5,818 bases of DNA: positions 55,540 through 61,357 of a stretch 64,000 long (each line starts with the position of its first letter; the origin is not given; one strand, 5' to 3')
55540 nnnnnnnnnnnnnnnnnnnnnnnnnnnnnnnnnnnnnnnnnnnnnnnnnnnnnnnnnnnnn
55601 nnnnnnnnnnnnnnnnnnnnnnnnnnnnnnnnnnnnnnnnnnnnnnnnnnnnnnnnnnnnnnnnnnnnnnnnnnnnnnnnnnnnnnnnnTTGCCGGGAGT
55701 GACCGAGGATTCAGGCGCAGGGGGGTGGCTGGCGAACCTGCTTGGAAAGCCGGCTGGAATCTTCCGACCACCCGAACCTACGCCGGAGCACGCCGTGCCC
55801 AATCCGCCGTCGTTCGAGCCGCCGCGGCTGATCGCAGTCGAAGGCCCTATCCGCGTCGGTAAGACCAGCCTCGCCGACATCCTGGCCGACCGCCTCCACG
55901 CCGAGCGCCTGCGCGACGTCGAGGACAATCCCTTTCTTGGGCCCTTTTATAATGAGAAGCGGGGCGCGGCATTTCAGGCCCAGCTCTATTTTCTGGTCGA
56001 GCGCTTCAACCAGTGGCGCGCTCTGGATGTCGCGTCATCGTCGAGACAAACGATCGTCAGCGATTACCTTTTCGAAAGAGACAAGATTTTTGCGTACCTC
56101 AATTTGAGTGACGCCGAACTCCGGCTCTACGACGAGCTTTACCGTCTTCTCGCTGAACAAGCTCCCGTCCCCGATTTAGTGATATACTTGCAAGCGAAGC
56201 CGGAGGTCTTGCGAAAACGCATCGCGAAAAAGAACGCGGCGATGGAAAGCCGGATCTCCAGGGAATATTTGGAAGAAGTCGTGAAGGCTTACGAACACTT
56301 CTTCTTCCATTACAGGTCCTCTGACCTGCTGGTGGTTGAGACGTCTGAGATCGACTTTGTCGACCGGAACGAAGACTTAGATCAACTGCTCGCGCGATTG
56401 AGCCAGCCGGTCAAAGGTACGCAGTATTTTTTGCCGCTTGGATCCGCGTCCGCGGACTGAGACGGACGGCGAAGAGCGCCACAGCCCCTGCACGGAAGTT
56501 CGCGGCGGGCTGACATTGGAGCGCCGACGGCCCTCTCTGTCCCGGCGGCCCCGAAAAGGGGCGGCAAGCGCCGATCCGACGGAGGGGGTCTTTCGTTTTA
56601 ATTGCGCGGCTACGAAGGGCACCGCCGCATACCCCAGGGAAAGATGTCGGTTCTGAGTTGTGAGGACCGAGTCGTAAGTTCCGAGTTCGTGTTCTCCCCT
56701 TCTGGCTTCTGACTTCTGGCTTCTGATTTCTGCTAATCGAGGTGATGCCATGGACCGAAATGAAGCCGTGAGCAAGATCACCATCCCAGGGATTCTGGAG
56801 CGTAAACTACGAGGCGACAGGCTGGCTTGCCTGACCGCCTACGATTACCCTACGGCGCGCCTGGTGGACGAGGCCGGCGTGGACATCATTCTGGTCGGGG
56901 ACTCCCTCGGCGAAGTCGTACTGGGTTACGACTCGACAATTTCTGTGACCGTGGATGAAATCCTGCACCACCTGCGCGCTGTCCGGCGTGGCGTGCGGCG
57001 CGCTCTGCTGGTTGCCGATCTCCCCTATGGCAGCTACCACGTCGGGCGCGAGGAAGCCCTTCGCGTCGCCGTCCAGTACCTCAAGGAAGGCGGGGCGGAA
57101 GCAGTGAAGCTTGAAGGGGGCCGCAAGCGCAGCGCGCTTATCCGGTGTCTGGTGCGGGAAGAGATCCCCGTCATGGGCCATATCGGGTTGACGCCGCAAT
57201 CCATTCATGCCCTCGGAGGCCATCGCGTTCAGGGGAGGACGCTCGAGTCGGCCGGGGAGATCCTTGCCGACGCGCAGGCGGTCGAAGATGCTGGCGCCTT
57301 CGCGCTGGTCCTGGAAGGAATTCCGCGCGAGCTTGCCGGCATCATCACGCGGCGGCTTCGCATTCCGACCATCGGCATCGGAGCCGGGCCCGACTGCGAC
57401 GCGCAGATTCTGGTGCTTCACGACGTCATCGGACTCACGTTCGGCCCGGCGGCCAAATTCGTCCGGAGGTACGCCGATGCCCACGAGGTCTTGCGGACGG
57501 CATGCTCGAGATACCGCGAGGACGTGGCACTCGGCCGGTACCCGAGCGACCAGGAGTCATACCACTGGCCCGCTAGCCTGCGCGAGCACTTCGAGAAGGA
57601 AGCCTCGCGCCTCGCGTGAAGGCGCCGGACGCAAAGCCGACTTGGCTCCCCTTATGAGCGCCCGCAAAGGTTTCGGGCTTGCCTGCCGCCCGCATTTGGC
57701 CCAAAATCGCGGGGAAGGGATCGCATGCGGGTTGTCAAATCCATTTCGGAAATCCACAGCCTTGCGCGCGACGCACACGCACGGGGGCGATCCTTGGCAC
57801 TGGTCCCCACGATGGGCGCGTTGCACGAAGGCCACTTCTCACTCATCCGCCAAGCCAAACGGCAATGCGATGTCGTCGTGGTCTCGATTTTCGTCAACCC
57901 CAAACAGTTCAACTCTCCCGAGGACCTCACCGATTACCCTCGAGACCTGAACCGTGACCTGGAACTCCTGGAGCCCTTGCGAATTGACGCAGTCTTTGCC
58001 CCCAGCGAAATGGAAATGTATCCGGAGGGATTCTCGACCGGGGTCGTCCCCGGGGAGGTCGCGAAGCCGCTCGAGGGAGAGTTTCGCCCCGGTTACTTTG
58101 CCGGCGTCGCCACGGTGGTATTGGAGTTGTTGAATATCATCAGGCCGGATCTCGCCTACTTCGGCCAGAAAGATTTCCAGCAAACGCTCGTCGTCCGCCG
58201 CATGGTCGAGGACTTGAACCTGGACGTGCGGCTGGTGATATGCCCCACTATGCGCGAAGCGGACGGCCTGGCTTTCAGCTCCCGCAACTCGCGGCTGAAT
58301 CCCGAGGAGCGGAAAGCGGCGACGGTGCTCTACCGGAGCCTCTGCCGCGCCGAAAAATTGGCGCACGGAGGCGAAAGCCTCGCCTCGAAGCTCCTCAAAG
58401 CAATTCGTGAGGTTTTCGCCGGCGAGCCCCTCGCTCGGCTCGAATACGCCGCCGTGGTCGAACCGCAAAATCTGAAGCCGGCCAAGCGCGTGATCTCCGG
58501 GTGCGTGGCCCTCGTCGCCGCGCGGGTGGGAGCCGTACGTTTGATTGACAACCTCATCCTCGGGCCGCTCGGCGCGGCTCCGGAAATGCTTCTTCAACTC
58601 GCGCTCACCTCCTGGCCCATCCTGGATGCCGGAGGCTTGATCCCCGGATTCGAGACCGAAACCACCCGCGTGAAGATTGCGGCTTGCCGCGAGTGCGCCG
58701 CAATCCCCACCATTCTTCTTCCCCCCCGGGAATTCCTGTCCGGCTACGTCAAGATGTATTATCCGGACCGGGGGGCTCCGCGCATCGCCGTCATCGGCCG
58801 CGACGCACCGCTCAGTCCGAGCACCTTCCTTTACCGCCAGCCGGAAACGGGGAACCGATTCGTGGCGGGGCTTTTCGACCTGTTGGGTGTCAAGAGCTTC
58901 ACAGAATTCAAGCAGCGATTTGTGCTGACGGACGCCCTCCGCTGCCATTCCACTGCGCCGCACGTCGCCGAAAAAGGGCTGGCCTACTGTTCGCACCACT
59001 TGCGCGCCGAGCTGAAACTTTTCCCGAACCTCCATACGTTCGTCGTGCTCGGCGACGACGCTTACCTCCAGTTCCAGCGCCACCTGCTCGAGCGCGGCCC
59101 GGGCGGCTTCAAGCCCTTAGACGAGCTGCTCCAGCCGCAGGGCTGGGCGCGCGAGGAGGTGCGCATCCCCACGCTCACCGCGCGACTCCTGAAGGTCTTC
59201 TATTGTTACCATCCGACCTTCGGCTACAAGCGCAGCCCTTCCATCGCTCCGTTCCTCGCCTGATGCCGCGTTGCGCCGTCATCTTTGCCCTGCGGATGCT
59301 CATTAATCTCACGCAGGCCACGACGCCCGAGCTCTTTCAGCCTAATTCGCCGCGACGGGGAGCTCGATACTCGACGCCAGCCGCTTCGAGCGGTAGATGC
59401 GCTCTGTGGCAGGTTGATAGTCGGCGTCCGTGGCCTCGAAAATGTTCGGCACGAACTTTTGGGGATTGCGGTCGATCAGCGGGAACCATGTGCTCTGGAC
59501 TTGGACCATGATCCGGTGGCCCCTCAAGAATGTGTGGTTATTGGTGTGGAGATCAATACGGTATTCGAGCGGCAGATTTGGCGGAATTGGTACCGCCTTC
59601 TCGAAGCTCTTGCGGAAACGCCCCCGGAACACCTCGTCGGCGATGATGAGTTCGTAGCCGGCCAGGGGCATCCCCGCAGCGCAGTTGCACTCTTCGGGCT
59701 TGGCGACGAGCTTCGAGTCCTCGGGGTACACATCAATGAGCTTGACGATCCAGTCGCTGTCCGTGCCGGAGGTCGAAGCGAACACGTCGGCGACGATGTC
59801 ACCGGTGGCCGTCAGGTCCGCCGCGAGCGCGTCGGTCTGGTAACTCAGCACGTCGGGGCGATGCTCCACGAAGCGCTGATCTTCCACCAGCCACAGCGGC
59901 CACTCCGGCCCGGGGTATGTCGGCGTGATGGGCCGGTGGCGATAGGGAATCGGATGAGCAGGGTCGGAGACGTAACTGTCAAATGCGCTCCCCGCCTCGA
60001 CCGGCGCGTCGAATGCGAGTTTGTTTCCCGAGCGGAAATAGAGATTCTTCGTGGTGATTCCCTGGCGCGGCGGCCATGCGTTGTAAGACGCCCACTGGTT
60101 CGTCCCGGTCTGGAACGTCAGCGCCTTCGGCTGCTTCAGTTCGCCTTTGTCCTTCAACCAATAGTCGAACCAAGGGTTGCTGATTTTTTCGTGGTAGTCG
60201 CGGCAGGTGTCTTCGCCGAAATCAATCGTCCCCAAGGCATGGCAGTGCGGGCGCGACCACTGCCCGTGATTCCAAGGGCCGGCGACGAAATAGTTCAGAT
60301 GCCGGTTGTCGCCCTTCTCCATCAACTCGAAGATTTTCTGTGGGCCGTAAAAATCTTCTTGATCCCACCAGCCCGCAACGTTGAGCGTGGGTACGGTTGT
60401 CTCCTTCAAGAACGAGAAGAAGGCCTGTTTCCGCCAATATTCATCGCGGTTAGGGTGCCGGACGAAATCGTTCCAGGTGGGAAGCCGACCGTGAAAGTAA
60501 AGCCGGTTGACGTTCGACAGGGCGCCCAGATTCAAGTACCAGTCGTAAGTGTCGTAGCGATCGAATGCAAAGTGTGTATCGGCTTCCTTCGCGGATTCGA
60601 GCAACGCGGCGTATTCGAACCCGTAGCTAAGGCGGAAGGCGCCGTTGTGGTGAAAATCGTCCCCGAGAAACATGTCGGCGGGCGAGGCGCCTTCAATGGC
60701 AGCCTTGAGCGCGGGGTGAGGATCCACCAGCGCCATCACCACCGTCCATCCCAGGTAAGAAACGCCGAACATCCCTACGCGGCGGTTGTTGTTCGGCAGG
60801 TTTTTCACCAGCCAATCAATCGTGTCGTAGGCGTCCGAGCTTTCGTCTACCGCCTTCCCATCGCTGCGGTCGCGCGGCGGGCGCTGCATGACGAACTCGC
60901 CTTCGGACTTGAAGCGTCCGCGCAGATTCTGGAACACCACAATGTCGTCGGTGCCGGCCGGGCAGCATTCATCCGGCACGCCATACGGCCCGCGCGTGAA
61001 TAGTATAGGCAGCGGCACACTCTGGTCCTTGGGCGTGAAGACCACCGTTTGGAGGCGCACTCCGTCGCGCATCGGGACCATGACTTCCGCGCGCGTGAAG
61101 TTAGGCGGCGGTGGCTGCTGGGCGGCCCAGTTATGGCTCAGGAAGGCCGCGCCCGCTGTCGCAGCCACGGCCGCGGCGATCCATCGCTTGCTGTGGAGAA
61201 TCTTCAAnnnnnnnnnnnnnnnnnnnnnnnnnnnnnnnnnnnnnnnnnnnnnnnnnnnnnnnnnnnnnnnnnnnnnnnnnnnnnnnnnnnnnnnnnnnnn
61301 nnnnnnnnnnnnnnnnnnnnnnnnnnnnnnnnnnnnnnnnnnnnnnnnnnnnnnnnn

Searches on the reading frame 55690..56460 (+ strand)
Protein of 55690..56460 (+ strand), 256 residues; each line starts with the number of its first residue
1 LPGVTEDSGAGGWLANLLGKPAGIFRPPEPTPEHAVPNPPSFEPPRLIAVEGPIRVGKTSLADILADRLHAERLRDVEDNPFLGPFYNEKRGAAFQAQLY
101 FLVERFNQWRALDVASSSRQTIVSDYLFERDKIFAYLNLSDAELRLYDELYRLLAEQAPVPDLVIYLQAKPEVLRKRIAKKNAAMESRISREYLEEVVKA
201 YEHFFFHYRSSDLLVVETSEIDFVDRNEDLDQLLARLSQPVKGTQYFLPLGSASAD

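Call 28: search_protein_families(library=pfam, proteins=[window:55690-56460:+], max_evalue=0.00001)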
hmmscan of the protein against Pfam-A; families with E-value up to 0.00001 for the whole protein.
window:55690-56460:+ (256 aa): 4 families
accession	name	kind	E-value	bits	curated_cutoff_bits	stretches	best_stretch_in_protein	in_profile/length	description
PF01712.25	dNK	-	8.1e-32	111.1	27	1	48-238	1-199/203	Deoxynucleoside kinase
PF13671.12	AAA_33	-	2.2e-07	31.7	27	1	47-202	1-141/143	AAA domain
PF13238.12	AAA_18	-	1.9e-06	28.8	29.4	0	48-182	1-112/128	AAA domain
PF02223.23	Thymidylate_kin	-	2.6e-06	27.7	27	0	50-204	1-162/185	Thymidylate kinase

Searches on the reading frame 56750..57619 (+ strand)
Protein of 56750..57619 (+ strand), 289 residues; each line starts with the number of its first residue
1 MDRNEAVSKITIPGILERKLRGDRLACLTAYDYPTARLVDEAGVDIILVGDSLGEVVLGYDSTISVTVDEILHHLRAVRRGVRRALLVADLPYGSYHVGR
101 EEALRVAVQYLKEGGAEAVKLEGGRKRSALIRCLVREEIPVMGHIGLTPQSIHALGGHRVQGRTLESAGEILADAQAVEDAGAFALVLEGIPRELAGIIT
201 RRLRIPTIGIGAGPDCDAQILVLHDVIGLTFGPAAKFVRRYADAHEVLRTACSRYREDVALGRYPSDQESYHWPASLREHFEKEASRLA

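Call 28: search_protein_families(library=pfam, proteins=[window:56750-57619:+], max_evalue=0.00001)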
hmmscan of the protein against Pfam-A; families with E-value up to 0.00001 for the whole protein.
window:56750-57619:+ (289 aa): 1 family
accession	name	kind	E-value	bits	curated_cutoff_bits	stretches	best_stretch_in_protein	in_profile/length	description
PF02548.21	Pantoate_transf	-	2.8e-106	355.1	28.7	1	9-266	1-258/259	Ketopantoate hydroxymethyltransferase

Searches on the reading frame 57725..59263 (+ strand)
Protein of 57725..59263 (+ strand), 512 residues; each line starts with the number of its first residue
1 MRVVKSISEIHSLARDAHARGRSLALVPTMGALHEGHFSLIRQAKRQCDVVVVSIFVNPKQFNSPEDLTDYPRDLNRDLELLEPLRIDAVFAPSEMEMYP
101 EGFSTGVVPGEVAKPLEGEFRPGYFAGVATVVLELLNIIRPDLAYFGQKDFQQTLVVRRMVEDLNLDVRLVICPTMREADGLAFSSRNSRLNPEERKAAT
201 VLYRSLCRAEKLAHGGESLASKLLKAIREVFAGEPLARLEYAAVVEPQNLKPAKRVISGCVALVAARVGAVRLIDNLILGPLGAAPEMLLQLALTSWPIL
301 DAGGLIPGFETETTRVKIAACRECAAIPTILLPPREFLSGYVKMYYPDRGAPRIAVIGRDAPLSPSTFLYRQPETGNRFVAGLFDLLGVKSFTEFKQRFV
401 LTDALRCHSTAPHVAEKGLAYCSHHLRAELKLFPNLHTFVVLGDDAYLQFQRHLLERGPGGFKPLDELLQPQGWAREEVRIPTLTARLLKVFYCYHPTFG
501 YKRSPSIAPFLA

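Call 28: search_protein_families(library=pfam, proteins=[window:57725-59263:+], max_evalue=0.00001)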
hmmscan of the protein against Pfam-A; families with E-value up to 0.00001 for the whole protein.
window:57725-59263:+ (512 aa): 1 family
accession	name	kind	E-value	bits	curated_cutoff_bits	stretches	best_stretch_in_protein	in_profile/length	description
PF02569.21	Pantoate_ligase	-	1.6e-101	339.5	20.7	1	3-278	2-268/268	Pantoate-beta-alanine ligase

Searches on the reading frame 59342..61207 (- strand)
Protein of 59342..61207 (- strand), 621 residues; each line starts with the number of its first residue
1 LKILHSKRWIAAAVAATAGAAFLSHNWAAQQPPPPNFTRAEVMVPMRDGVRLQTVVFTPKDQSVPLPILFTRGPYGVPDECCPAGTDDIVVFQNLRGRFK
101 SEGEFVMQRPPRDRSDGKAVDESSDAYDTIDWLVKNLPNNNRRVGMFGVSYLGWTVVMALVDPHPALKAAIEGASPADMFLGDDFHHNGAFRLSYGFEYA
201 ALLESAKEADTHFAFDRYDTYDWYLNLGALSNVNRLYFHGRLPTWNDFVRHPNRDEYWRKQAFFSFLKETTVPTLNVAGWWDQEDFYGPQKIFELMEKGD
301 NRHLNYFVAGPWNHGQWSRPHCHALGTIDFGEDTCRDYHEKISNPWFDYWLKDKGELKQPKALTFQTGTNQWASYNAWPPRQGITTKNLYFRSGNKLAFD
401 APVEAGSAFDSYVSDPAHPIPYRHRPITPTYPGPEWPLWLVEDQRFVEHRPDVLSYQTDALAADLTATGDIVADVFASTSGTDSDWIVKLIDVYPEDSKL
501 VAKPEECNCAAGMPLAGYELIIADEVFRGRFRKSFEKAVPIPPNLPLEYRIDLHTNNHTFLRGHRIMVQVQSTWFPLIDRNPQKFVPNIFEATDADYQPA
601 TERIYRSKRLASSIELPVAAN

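Call 28: search_protein_families(library=pfam, proteins=[window:59342-61207:-], max_evalue=0.00001)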
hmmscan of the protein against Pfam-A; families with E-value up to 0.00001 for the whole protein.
window:59342-61207:- (621 aa): 2 families
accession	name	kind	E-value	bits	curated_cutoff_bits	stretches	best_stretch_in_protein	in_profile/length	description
PF02129.25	Peptidase_S15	-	3.9e-45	155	23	1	48-316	1-262/262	X-Pro dipeptidyl-peptidase (S15 family)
PF08530.16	PepX_C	-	7.2e-22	78.8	22.5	1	360-614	7-216/217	X-Pro dipeptidyl-peptidase C-terminal non-catalytic domain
